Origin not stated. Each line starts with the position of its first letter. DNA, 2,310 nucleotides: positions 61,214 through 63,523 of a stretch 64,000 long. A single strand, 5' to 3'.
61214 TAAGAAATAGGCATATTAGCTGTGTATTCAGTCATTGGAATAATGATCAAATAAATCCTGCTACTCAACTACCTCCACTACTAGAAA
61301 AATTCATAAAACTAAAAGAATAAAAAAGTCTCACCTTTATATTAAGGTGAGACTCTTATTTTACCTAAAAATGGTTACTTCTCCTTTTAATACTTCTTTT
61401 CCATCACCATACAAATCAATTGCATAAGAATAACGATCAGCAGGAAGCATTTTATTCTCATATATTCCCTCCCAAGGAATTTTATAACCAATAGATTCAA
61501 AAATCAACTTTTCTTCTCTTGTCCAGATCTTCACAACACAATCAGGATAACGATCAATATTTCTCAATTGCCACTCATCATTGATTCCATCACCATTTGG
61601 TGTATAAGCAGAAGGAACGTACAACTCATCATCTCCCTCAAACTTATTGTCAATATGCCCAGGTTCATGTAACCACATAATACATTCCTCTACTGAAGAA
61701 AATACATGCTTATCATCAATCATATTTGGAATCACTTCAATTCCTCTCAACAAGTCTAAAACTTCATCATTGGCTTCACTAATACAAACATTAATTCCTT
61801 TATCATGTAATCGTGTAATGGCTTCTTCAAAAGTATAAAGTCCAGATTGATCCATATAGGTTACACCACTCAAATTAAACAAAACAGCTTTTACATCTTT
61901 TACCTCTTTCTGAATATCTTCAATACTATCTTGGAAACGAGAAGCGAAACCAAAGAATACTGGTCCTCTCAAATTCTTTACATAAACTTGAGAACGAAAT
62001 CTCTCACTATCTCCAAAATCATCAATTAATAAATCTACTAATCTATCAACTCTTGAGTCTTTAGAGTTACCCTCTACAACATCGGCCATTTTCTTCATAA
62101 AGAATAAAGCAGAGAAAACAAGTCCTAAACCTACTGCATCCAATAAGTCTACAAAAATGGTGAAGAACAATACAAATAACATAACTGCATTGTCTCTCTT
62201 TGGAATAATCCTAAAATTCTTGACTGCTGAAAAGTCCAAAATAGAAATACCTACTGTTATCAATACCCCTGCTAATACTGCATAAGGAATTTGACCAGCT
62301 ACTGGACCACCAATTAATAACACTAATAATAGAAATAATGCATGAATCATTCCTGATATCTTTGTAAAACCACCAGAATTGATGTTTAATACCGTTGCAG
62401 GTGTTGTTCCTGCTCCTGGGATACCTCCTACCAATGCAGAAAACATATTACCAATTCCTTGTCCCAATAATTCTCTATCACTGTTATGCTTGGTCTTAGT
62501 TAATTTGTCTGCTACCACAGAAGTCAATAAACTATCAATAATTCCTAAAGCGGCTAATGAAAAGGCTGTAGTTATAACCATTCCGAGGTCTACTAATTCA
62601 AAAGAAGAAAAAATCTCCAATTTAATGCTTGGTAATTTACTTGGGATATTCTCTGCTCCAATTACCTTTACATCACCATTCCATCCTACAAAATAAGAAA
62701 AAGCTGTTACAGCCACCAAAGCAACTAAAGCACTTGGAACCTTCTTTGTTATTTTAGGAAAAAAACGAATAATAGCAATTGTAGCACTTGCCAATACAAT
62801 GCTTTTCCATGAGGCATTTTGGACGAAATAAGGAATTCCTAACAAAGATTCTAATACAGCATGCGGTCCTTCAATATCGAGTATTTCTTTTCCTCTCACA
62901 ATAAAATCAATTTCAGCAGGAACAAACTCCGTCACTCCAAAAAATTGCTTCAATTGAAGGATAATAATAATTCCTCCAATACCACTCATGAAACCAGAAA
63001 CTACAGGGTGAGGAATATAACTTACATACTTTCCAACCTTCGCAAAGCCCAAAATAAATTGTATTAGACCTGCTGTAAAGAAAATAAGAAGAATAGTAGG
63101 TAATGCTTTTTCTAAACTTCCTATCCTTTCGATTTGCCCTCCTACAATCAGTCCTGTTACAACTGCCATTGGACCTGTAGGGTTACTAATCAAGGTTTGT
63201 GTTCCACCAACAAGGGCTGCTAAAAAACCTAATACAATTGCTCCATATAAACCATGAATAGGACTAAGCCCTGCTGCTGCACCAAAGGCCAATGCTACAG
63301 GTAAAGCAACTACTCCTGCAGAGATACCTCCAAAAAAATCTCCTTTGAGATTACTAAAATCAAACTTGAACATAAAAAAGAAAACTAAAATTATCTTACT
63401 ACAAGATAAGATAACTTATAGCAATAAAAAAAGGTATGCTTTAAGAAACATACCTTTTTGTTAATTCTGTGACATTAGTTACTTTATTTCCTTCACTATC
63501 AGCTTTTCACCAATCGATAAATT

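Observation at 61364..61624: Inner-membrane SulP-STAS transporter fused in frame to a T9SS type-B sorting domain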

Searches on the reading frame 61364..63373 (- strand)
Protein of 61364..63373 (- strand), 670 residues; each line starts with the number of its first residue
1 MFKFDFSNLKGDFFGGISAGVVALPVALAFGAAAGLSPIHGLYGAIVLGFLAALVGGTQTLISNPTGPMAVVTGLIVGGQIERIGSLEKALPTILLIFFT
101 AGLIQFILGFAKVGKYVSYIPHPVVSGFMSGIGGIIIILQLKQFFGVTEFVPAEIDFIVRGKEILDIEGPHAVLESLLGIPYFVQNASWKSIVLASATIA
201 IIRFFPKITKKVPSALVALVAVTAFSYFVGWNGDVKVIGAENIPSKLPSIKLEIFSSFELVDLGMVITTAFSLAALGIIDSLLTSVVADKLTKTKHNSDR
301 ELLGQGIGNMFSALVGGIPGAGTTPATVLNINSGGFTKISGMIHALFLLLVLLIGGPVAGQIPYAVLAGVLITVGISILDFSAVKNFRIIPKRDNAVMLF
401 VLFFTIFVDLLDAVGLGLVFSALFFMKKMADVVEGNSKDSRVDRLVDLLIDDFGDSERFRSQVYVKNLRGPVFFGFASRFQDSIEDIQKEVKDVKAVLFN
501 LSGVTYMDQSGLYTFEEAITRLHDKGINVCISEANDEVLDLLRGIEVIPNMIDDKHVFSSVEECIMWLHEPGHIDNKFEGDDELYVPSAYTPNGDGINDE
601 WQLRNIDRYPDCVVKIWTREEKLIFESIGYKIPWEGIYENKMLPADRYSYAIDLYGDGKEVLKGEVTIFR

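Call 3: search_protein_families(library=pfam, proteins=[window:61364-63373:-], max_evalue=1)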
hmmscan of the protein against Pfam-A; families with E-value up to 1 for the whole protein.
window:61364-63373:- (670 aa): 5 families
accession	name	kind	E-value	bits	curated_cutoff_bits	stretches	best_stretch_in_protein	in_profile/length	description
PF00916.26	Sulfate_transp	-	6.7e-73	246.1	23.2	1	9-399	1-378/380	Sulfate permease family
PF01740.26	STAS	-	7e-16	58.4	22.6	1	462-563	9-105/106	STAS domain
PF13585.12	CHU_C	-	4.4e-14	52.8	27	1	586-667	3-85/86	CHU_C Type IX secretion signal domain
PF00860.26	Xan_ur_permease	-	3.8e-10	39.5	27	2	180-408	153-379/389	Permease family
PF13466.11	STAS_2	-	0.0071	16.9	29.2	1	491-543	23-75/80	STAS domain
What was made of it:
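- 61685..61990 (-): STAS domain, residues 462-563. Pfam PF01740 at 7e-16 (call 3).
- On SulP / SLC26 anion transporter family: 246.1 bits against a gathering score of 23.2, residues 9-399 (call 3). PF01740 scores 58.4 bits against 22.6 (call 3).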

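Call 4: search_protein_families(library=ncbifam, proteins=[window:61364-63373:-], max_evalue=1)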
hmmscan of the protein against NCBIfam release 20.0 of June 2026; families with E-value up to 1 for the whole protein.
window:61364-63373:- (670 aa): 8 families
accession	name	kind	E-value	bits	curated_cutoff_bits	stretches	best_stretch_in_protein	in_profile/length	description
NF050096.1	BicarbTportBicA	equivalog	1.8e-112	376.7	880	1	3-560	6-535/547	bicarbonate transporter BicA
NF008660.1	PRK11660.1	equivalog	1.4e-79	268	614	1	4-549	24-547/572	C4-dicarboxylic acid transporter DauA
TIGR00815.1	sulP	subfamily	1.2e-77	261.7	380.45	1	2-563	7-564/565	sulfate permease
TIGR04131.1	Bac_Flav_CTERM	domain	8e-15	54.8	35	1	586-669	3-84/85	T9SS type B sorting domain-containing protein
TIGR00377.1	ant_ant_sig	superfamily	6.9e-07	29.1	53.45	1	475-543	25-92/108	anti-sigma factor antagonist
TIGR02886.1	spore_II_AA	equivalog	0.00039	20.4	114.75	1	463-542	9-87/106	anti-sigma F factor antagonist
NF002134.0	PRK00971.1-4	equivalog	0.0053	15.5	557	1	462-555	328-418/429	glutaminase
NF042984.1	SMR_efflux_EmrE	exception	0.045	14.1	226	1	103-161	37-95/110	multidrug efflux SMR transporter EmrE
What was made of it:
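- On BicA bicarbonate transporter (NCBIfam NF050096 equivalog): 376.7 bits (call 4).
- On T9SS type B C-terminal sorting domain (TIGR04131 / PF13585), as a sequence family: TIGR04131 scores 54.8 against 35, and PF13585 scores 52.8 against 27 (calls 3, 4).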

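Call 5: find_homologous_proteins(query=window:61364-63373:-, max_evalue=1e-10)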
Query window:61364-63373:- (670 aa): 7988 proteins with E <= 1e-10 among 8000 candidates; the best 120 are listed.
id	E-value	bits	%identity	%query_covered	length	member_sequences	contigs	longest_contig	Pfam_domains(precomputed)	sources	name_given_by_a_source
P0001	0.0e+0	1475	100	100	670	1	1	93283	PF01740.27,PF13585.13,PF00860.27,PF00916.27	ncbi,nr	ncbi:MAG: T9SS type B sorting domain-containing protein [Cytophagales bacterium]|nr:T9SS type B sort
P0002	0.0e+0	1195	79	100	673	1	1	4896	PF16983.12,PF01740.27,PF13585.13,PF00860.27,PF00916.27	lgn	-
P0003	0.0e+0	1181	78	100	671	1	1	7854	PF16983.12,PF01740.27,PF13585.13,PF00860.27,PF00916.27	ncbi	-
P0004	0.0e+0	1160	76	100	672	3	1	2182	PF16983.12,PF01740.27,PF13585.13,PF00916.27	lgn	-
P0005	2.5e-269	913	65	99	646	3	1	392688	PF01740.27,PF13585.13,PF00916.27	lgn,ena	-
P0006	1.2e-266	904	65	100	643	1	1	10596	PF16983.12,PF01740.27,PF13585.13,PF00860.27,PF00916.27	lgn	-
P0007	1.3e-264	898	65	100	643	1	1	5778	PF16983.12,PF01740.27,PF13585.13,PF00916.27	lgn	-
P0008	2.5e-260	884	62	99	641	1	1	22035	PF16983.12,PF01740.27,PF13585.13,PF00916.27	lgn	-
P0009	1.4e-252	858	60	100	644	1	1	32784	PF01740.27,PF13585.13,PF00916.27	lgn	-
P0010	1.6e-252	858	60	100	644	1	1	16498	PF01740.27,PF13585.13,PF00860.27,PF00916.27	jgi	-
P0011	1.1e-242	825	60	100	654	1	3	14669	PF16983.12,PF01740.27,PF13585.13,PF00860.27,PF00916.27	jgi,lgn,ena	-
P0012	1.1e-240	819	58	100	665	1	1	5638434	PF01740.27,PF13585.13,PF00860.27,PF00916.27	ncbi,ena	-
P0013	5.6e-239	813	60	99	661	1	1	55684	PF16983.12,PF01740.27,PF13585.13,PF00916.27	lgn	-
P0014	1.6e-237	808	60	100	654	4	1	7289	PF16983.12,PF01740.27,PF13585.13,PF00860.27,PF00916.27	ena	-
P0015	1.1e-234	799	59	100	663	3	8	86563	PF16983.12,PF01740.27,PF13585.13,PF00860.27,PF00916.27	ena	-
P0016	3.5e-234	797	57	100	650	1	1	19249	PF16983.12,PF01740.27,PF13585.13,PF00916.27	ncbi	ncbi:MAG: SulP family inorganic anion transporter [Cyclobacteriaceae bacterium]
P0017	5.4e-230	783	55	99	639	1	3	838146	PF16983.12,PF01740.27,PF13585.13,PF00916.27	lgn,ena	-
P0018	6.1e-230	783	56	99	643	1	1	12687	PF16983.12,PF01740.27,PF13585.13,PF00916.27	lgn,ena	-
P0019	5.0e-229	780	56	99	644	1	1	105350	PF16983.12,PF01740.27,PF13585.13,PF00916.27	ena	-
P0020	1.1e-227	776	59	99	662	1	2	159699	PF01740.27,PF13585.13,PF00916.27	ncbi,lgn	-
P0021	1.4e-227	775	56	99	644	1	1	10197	PF16983.12,PF01740.27,PF13585.13,PF00916.27,PF13466.13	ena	-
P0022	2.3e-227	775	57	99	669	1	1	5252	PF01740.27,PF13585.13,PF00860.27,PF00916.27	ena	-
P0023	4.8e-227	774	56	99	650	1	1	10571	PF16983.12,PF01740.27,PF13585.13,PF00916.27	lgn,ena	-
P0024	5.9e-226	770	56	99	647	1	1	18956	PF16983.12,PF01740.27,PF13585.13,PF00916.27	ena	-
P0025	1.1e-225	769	57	100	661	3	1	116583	PF01740.27,PF13585.13,PF00916.27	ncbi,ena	-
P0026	2.3e-225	768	57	100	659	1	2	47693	PF01740.27,PF13585.13,PF00916.27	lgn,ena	-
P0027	3.2e-224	764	56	100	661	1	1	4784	PF01740.27,PF13585.13,PF00916.27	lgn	-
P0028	5.9e-224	763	54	100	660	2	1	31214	PF16983.12,PF01740.27,PF13585.13,PF00860.27,PF00916.27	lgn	-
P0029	6.5e-224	763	54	100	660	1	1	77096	PF16983.12,PF01740.27,PF13585.13,PF00916.27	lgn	-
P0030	2.8e-223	761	56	99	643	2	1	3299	PF16983.12,PF01740.27,PF13585.13,PF00916.27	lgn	-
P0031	3.3e-223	761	55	99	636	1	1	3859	PF01740.27,PF13585.13,PF00916.27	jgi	-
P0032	2.8e-222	758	55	99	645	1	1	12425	PF16983.12,PF01740.27,PF13585.13,PF00916.27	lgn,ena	-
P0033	8.9e-222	756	54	100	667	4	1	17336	PF01740.27,PF13585.13,PF00916.27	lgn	-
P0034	1.1e-221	756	54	100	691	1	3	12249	PF01740.27,PF13585.13,PF00916.27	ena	-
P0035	1.8e-221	755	56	100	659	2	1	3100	PF01740.27,PF13585.13,PF00916.27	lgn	-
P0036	1.8e-221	755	56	100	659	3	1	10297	PF01740.27,PF13585.13,PF00916.27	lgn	-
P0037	2.7e-221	755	55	100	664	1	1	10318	PF01740.27,PF13585.13,PF00860.27,PF00916.27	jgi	-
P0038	3.4e-221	754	56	100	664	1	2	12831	PF01740.27,PF13585.13,PF00860.27,PF00916.27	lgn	-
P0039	6.3e-221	753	56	100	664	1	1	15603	PF01740.27,PF13585.13,PF00860.27,PF00916.27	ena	-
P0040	7.2e-221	753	55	100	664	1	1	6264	PF01740.27,PF13585.13,PF00860.27,PF00916.27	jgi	jgi:SulP family sulfate permease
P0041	1.7e-220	752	56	100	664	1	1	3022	PF01740.27,PF13585.13,PF00860.27,PF00916.27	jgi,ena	-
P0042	1.7e-220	752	55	100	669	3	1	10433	PF01740.27,PF13585.13,PF00916.27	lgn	-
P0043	2.8e-220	751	56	99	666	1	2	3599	PF01740.27,PF13585.13,PF00916.27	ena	-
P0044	4.0e-220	751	56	100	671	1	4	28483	PF01740.27,PF13585.13,PF00916.27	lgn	-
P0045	7.2e-220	750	55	99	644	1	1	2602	PF16983.12,PF01740.27,PF13585.13,PF00860.27,PF00916.27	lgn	-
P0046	8.1e-220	750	54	100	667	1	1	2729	PF01740.27,PF13585.13,PF00860.27,PF00916.27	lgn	-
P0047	1.8e-219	749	56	100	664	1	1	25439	PF01740.27,PF13585.13,PF00860.27,PF00916.27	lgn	-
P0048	2.1e-219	748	54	100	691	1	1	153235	PF01740.27,PF13585.13,PF00916.27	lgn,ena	-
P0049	3.6e-219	748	54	99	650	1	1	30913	PF01740.27,PF13585.13,PF00916.27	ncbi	-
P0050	1.7e-218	745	54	99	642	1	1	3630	PF16983.12,PF01740.27,PF13585.13,PF00916.27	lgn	-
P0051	3.5e-218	744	54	100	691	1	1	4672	PF01740.27,PF13585.13,PF00916.27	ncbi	-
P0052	4.8e-217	741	54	100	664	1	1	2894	PF01740.27,PF13585.13,PF00860.27,PF00916.27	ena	-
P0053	1.1e-216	739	54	100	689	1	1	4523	PF01740.27,PF13585.13,PF00916.27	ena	-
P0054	1.8e-216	739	53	100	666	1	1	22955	PF01740.27,PF13585.13,PF00916.27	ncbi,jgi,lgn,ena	-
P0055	2.9e-216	738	53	100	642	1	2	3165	PF01740.27,PF13585.13,PF00916.27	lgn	-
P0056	4.6e-216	737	53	99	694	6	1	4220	PF01740.27,PF13585.13,PF00916.27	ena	-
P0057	6.0e-216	737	55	100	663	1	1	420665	PF01740.27,PF13585.13,PF00916.27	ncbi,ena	-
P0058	9.0e-216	736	52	100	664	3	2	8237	PF16983.12,PF01740.27,PF13585.13,PF00916.27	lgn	-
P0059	1.4e-214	733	53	99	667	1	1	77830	PF01740.27,PF13585.13,PF00916.27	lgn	-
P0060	4.4e-214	731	54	100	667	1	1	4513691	PF01740.27,PF13585.13,PF00916.27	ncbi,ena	-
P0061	6.3e-214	730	55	99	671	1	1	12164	PF01740.27,PF13585.13,PF00916.27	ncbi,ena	-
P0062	1.8e-213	729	53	99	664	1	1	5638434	PF16983.12,PF01740.27,PF13585.13,PF00860.27,PF00916.27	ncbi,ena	-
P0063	7.3e-213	727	54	100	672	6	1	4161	PF01740.27,PF13585.13,PF00860.27,PF00916.27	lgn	-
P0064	1.1e-212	726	52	99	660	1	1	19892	PF16983.12,PF01740.27,PF13585.13,PF00916.27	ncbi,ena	-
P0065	1.2e-212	726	54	99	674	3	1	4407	PF01740.27,PF13585.13,PF00860.27,PF00916.27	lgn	-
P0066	3.0e-212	725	54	99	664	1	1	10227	PF01740.27,PF13585.13,PF00860.27,PF00916.27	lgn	-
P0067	7.2e-212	724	52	99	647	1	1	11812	PF01740.27,PF13585.13,PF00916.27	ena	-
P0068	1.2e-211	723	53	99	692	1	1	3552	PF01740.27,PF13585.13,PF00916.27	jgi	-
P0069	6.0e-211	720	54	99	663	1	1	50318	PF01740.27,PF13585.13,PF00916.27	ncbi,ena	-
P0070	5.6e-209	714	53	100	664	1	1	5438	PF01740.27,PF13585.13,PF00916.27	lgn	-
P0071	8.7e-209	713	54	99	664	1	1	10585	PF01740.27,PF13585.13,PF00860.27,PF00916.27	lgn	-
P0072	3.5e-207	708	52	99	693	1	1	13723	PF01740.27,PF13585.13,PF00860.27,PF00916.27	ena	-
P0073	4.0e-205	701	51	99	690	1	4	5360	PF01740.27,PF13585.13,PF00916.27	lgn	-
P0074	4.1e-205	701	51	99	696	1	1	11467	PF01740.27,PF13585.13,PF00860.27,PF00916.27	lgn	-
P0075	3.6e-202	691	52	99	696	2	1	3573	PF01740.27,PF13585.13,PF00860.27,PF00916.27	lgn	-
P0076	1.9e-200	686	64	73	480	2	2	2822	PF16983.12,PF01740.27,PF13585.13,PF00860.27,PF00916.27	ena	-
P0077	3.5e-197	675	50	99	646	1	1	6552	PF16983.12,PF01740.27,PF13585.13,PF00860.27,PF00916.27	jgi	jgi:SulP family sulfate permease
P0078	1.6e-194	666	49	99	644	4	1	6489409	PF16983.12,PF01740.27,PF13585.13,PF00916.27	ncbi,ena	-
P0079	2.8e-192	659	49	99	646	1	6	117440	PF16983.12,PF01740.27,PF13585.13,PF00916.27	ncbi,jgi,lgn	jgi:SulP family sulfate permease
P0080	1.2e-191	657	49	99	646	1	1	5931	PF16983.12,PF01740.27,PF13585.13,PF00916.27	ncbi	-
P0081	1.3e-191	657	49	99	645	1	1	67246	PF16983.12,PF01740.27,PF13585.13,PF00916.27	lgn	-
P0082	4.1e-187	642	48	100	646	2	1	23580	PF16983.12,PF01740.27,PF13585.13,PF00916.27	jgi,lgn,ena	jgi:SulP family sulfate permease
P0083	9.0e-185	634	48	98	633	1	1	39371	PF01740.27,PF13585.13,PF00916.27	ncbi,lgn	ncbi:MAG: SulP family inorganic anion transporter [Cyclobacteriaceae bacterium]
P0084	1.8e-184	633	46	99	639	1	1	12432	PF16983.12,PF01740.27,PF13585.13,PF00916.27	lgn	-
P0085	2.2e-183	629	47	98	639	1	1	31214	PF01740.27,PF13585.13,PF00916.27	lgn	-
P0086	6.1e-181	621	46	100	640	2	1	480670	PF01740.27,PF13585.13,PF00916.27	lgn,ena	-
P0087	1.0e-173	597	48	92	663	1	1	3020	PF01740.27,PF13585.13,PF00916.27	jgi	-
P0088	3.2e-169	583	45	100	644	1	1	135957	PF01740.27,PF13585.13,PF00916.27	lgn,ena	-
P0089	7.3e-169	581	44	100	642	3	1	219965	PF01740.27,PF13585.13,PF00916.27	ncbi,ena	-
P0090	4.5e-164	566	62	60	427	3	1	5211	PF01740.27,PF13585.13,PF00916.27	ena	-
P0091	1.0e-163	564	43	100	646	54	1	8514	PF01740.27,PF13585.13,PF00916.27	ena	-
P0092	4.7e-162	559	43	100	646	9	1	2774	PF01740.27,PF13585.13,PF00916.27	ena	-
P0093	1.3e-161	557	44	99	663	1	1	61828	PF01740.27,PF13585.13,PF00916.27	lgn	-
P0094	3.7e-152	526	50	87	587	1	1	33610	PF01740.27,PF00916.27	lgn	-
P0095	9.4e-152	525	48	85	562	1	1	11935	PF01740.27,PF00916.27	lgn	-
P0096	9.8e-152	525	49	85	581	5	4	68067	PF01740.27,PF00916.27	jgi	jgi:SulP family sulfate permease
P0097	6.0e-151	522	49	85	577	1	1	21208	PF01740.27,PF00916.27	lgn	-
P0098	5.5e-150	519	47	87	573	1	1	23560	PF01740.27,PF00916.27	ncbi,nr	ncbi:MAG: SulP family inorganic anion transporter [Saprospiraceae bacterium]|nr:SulP family inorgani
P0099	1.1e-149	518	47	87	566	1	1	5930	PF01740.27,PF00916.27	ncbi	-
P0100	1.8e-149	517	48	88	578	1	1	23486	PF01740.27,PF00916.27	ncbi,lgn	-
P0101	4.2e-149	516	48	88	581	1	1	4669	PF01740.27,PF00916.27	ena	-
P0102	6.5e-149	516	49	85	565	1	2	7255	PF01740.27,PF00916.27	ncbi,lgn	-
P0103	7.6e-148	512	49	86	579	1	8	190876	PF01740.27,PF00916.27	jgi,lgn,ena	-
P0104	2.4e-147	510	47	87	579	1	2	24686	PF01740.27,PF00916.27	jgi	jgi:SulP family sulfate permease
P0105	2.4e-147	510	49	85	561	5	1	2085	PF01740.27,PF00916.27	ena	-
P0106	3.2e-147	510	44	87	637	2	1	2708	PF01740.27,PF00916.27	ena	-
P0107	3.3e-147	510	48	86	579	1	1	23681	PF01740.27,PF00916.27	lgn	-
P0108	4.1e-147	510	48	85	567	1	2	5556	PF01740.27,PF00916.27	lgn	-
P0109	4.2e-147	510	48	87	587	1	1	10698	PF01740.27,PF00916.27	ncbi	-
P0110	4.2e-147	510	48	85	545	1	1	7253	PF01740.27,PF00916.27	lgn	-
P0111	6.7e-147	509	49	85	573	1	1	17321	PF01740.27,PF00916.27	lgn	-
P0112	6.8e-147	509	48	84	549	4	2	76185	PF01740.27,PF00916.27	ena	-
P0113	8.8e-147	508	49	85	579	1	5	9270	PF01740.27,PF00916.27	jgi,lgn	jgi:SulP family sulfate permease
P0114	9.5e-147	508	49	86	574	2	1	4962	PF01740.27,PF00916.27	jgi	-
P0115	1.0e-146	508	49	85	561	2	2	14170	PF01740.27,PF00916.27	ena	-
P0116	1.0e-146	508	46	85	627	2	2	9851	PF01740.27,PF00916.27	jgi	-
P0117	1.1e-146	508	46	85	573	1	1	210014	PF01740.27,PF00916.27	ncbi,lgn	-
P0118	1.1e-146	508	48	85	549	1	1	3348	PF01740.27,PF00916.27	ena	-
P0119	1.4e-146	508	48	89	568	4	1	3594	PF01740.27,PF00916.27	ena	-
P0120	1.5e-146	508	46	91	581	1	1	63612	PF01740.27,PF00916.27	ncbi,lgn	-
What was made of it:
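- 61361..63373 (-): Complete CDS (670 aa plus stop) of the SulP-STAS-type B CTD protein. It is identical to NCBI protein P0001 (call 5).
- Checked: The exact protein is in NCBI from a Cytophagales MAG (P0001, 100% identity; call 5).
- P0001-P0093 all carry PF00916, PF01740 and PF13585 at 43-100% identity, some from 4.5-6.5 Mb contigs (call 5). The tail is conserved in at least 93 clusters down to 43% overall identity (call 5).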
